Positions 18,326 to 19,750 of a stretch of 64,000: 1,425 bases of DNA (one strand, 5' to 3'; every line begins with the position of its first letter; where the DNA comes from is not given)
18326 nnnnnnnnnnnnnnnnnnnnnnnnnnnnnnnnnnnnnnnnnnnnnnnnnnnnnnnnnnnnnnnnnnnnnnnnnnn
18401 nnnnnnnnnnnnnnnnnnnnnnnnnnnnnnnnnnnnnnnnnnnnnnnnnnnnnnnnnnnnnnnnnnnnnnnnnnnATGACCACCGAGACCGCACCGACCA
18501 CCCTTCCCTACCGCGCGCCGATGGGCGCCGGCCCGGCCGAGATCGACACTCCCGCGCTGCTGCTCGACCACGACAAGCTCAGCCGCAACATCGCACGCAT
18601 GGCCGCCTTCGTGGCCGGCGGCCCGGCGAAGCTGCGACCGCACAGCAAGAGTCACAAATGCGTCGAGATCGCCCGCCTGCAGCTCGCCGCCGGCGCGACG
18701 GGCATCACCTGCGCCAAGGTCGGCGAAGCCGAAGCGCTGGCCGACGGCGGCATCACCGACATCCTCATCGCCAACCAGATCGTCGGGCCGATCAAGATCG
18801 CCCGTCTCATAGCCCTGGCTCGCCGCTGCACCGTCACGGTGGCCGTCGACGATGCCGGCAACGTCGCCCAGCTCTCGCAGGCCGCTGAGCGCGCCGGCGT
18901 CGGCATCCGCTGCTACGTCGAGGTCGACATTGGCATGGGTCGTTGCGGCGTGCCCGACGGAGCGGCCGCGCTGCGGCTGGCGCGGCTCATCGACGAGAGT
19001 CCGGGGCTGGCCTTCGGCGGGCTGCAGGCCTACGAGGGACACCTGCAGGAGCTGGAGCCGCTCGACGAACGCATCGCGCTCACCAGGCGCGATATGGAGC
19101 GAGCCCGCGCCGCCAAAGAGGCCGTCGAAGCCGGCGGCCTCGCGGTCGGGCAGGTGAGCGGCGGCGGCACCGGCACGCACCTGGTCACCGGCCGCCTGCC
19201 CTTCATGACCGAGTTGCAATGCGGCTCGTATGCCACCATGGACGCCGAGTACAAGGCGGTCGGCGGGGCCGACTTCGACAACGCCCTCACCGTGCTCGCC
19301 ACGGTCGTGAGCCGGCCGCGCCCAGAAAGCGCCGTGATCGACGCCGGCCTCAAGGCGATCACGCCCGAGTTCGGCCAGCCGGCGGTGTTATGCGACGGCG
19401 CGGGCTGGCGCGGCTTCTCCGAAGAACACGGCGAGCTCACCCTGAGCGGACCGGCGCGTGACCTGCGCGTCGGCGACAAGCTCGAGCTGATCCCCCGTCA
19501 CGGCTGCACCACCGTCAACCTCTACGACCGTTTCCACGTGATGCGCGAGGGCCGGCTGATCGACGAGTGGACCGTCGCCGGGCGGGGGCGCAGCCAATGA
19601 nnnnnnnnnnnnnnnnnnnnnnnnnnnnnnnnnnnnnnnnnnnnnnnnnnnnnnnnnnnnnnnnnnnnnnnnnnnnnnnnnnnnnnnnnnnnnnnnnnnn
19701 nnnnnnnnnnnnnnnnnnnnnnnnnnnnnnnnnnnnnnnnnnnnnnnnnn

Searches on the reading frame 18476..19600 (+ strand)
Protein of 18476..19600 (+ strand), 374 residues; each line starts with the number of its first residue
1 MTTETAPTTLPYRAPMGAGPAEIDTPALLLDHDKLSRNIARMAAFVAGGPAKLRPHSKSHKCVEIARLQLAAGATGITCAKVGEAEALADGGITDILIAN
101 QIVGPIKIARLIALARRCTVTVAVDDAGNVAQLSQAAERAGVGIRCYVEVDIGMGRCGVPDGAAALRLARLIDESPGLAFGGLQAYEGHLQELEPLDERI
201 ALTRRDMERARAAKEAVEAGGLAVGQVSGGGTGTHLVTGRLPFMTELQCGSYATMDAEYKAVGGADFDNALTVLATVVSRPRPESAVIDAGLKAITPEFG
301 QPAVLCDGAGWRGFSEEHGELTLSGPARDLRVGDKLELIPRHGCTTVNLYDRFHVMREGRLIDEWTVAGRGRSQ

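Call 4: search_protein_families(library=pfam, proteins=[window:18476-19600:+])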
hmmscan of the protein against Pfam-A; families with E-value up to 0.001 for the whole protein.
window:18476-19600:+ (374 aa): 2 families
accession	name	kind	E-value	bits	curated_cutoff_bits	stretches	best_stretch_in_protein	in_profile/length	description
PF01168.26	Ala_racemase_N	-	6.1e-27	95.2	24.1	1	31-255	2-217/220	Alanine racemase, N-terminal domain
PF14031.13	D-ser_dehydrat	-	2.1e-22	80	22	1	270-356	1-97/97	Putative serine dehydratase domain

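Call 50: find_encoding_contigs(protein=window:18476-19600:+, flank=3000, max_places=10)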
Protein window:18476-19600:+ (374 aa): no gene with exactly this product is on record in the collection.
